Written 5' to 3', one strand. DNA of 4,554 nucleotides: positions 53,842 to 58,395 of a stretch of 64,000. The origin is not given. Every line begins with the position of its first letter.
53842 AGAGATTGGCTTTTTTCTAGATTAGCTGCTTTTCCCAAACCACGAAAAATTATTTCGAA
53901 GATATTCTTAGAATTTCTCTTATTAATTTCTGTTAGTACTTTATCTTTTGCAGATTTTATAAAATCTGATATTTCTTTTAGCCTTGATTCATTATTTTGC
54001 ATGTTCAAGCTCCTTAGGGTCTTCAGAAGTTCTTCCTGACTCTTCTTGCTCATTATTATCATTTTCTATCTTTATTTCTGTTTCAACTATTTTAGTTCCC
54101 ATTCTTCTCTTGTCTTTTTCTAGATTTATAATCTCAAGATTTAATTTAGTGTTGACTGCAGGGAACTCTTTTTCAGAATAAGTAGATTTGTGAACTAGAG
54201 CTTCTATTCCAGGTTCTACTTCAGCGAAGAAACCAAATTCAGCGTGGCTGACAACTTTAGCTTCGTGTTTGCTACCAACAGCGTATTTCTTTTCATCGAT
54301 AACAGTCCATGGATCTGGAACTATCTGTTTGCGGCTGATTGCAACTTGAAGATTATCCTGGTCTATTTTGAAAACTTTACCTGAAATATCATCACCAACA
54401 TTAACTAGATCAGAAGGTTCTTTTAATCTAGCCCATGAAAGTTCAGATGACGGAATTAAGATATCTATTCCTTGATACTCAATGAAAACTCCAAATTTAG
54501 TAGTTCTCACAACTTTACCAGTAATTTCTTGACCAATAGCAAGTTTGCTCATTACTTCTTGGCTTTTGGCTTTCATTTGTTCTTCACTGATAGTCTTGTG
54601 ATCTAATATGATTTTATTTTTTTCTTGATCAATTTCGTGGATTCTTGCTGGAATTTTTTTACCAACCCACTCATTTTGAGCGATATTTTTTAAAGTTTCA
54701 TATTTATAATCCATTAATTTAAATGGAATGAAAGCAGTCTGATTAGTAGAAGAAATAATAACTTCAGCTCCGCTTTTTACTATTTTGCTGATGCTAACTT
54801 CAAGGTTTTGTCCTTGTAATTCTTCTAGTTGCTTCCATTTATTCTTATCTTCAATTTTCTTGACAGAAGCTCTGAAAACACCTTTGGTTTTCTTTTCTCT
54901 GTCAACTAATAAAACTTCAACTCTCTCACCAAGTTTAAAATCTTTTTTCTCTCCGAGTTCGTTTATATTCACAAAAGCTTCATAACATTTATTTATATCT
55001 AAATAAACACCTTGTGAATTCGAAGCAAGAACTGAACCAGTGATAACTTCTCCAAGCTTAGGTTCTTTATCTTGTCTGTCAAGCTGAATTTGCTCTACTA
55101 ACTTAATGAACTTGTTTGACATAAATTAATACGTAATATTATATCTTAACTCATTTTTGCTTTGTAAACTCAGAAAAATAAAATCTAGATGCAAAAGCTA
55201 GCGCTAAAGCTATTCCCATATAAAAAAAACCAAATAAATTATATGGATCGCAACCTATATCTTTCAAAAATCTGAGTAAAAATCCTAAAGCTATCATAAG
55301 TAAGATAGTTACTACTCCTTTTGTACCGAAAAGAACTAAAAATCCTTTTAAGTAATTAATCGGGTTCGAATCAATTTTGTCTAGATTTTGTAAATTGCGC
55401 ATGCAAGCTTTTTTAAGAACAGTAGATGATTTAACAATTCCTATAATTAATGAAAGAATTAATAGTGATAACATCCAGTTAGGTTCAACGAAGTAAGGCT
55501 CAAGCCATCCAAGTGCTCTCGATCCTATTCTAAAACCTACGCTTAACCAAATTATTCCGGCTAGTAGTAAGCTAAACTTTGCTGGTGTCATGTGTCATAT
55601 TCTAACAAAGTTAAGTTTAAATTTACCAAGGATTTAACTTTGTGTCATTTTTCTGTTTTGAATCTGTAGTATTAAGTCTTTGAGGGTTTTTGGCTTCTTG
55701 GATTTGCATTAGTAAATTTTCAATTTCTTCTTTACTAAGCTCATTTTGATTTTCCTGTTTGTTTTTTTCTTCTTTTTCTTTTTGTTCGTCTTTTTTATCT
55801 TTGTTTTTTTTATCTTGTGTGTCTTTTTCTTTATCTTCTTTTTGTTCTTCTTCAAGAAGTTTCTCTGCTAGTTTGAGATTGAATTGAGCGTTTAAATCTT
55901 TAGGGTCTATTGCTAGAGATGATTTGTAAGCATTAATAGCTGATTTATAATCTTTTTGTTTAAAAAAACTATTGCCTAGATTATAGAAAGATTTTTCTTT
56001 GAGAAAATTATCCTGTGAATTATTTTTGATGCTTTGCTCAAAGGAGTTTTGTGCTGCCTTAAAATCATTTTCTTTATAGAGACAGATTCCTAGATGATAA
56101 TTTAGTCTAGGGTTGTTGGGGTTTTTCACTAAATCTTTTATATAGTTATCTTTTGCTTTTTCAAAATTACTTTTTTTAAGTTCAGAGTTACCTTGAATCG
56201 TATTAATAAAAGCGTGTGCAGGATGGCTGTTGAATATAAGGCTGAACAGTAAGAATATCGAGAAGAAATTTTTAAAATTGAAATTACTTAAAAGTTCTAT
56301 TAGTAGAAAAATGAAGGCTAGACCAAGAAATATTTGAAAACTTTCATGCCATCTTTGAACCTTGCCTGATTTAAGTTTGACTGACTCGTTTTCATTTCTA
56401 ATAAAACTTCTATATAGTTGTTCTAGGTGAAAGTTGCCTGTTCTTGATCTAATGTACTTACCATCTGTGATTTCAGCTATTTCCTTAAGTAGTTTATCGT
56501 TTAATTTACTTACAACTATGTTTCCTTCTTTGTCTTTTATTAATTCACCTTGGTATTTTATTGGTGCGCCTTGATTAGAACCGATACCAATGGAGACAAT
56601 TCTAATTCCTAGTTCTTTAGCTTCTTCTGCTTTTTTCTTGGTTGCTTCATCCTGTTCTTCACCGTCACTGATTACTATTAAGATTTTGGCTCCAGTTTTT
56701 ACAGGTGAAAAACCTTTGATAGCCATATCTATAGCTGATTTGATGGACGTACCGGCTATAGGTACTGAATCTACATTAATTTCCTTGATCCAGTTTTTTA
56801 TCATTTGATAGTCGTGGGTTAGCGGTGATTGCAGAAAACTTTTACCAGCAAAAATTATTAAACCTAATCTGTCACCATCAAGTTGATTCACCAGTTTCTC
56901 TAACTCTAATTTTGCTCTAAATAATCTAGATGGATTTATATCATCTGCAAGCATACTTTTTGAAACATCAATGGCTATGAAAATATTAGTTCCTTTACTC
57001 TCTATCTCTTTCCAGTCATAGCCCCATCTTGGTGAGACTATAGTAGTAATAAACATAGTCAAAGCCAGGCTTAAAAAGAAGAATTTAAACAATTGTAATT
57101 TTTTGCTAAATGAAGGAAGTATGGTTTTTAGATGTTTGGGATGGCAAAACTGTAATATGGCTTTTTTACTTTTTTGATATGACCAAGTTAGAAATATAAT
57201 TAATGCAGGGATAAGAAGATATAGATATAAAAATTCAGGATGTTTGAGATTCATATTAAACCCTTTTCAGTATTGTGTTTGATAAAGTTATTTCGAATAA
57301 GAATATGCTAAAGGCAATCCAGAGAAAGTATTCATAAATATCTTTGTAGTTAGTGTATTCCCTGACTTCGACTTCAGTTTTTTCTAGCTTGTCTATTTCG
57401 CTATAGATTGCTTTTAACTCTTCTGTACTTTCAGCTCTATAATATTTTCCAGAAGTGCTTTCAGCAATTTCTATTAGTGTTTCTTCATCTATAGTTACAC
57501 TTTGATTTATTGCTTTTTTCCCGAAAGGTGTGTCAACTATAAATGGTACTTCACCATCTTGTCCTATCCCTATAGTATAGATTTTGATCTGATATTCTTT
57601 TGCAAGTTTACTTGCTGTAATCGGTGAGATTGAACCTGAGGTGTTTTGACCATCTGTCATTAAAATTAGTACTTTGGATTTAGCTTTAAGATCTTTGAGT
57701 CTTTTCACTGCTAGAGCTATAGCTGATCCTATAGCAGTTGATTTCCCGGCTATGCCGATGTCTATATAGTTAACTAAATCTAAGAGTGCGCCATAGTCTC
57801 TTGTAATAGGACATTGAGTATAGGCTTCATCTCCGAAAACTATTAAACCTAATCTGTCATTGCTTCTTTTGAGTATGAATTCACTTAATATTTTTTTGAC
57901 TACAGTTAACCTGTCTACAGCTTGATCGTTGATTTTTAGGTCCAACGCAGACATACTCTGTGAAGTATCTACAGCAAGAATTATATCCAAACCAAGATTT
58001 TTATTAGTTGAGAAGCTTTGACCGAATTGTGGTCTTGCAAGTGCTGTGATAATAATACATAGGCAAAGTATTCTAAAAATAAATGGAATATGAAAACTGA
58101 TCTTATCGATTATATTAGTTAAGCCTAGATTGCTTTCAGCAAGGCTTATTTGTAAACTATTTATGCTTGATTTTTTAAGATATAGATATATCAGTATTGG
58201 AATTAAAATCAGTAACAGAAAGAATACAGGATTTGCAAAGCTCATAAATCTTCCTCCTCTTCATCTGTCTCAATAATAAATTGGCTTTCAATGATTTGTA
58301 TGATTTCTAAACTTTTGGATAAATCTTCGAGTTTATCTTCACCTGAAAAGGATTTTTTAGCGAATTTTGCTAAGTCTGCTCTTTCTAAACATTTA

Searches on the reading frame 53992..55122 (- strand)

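Call 77: search_protein_families(library=pfam, proteins=[window:53992-55122:-], max_evalue=0.0001)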
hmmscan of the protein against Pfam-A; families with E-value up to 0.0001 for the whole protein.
window:53992-55122:- (376 aa): 2 families
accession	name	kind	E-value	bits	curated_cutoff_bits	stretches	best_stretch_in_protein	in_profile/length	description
PF00575.29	S1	-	2.4e-33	114.7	22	2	194-265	2-74/74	S1 RNA binding domain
PF13509.12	S1_2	-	1.9e-10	41.1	21.8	0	23-70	1-46/61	S1 domain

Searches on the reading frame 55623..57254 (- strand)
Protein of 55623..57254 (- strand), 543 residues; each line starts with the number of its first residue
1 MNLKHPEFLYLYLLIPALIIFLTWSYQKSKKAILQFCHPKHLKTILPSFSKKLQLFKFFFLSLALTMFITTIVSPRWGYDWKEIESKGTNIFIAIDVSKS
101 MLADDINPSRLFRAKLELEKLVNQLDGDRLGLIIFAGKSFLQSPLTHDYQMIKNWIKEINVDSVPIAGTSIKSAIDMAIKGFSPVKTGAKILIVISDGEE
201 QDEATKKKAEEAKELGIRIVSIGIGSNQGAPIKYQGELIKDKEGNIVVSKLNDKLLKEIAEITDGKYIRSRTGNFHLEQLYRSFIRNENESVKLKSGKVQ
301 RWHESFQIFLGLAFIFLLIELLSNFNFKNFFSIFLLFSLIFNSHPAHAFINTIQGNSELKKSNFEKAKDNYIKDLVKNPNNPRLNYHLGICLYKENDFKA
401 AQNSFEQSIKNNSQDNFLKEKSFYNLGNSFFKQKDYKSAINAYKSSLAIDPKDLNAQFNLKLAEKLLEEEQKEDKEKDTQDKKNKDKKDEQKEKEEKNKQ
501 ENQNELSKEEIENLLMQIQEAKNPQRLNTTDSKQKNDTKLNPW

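Call 96: search_protein_families(library=pfam, proteins=[window:55623-57254:-], max_evalue=0.001)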
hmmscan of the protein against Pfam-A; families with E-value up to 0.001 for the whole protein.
window:55623-57254:- (543 aa): 14 families
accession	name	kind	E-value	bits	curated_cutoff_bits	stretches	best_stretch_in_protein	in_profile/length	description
PF13519.12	VWA_2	-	3.5e-15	57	27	1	92-199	2-107/107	von Willebrand factor type A domain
PF00092.34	VWA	-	1e-14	55.6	23.8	1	90-228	1-143/174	von Willebrand factor type A domain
PF00515.34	TPR_1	-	1.6e-14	53.5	27.8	1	421-453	2-34/34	Tetratricopeptide repeat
PF07719.23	TPR_2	-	2.6e-14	52.5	27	1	422-453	3-34/34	Tetratricopeptide repeat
PF13414.12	TPR_11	-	2.3e-11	43.6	26.8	1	427-460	1-34/42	TPR repeat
PF14559.12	TPR_19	-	3.1e-09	37.5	25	0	431-473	2-42/68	Tetratricopeptide repeat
PF13181.12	TPR_8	-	6.4e-09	35.7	25.7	1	421-453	2-34/34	Tetratricopeptide repeat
PF24575.1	TPR_Slam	-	7.7e-08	33.1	35.2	0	430-476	57-101/104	Surface lipoprotein assembly modifier, N-terminal TPR repeats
PF13432.12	TPR_16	-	2.9e-07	31.2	32.7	1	392-453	7-64/65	Tetratricopeptide repeat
PF13424.12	TPR_12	-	5.6e-07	30.1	30.1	0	422-451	47-76/77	Tetratricopeptide repeat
PF13174.12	TPR_6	-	2e-06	28.5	26.3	0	422-451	2-31/33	Tetratricopeptide repeat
PF12895.13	ANAPC3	-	3.3e-05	24.5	27.2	1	377-444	18-80/82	Anaphase-promoting complex, cyclosome, subunit 3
PF13176.12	TPR_7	-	0.00054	20.3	27.9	0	423-453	2-32/36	Tetratricopeptide repeat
PF13431.12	TPR_17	-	0.00057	20.4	24.4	0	376-402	7-33/34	Tetratricopeptide repeat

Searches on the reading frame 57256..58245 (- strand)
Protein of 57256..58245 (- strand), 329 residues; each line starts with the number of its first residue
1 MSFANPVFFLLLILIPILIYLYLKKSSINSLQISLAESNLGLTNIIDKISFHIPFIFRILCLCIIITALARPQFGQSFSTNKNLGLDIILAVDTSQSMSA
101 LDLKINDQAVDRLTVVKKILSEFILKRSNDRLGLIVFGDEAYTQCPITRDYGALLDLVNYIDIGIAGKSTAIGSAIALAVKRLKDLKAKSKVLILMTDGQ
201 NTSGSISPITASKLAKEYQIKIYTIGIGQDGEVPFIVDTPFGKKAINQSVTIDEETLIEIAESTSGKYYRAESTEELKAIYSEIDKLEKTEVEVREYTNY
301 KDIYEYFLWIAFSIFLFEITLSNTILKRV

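Call 96: search_protein_families(library=pfam, proteins=[window:57256-58245:-], max_evalue=0.001)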
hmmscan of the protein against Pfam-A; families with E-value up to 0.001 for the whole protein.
window:57256-58245:- (329 aa): 5 families
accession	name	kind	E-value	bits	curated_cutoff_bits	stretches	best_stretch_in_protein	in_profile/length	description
PF00092.34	VWA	-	1.5e-23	84.3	23.8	1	87-282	1-173/174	von Willebrand factor type A domain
PF13519.12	VWA_2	-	6.3e-17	62.6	27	1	88-200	1-107/107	von Willebrand factor type A domain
PF07584.16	BatA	-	3e-07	31.2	25.9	1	1-72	1-77/77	Aerotolerance regulator N-terminal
PF01882.25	DUF58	-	5.3e-06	26.2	23.4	1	86-198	36-142/216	Protein of unknown function DUF58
PF06707.17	DUF1194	-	4.1e-05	23.3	27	0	167-232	92-159/206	Protein of unknown function (DUF1194)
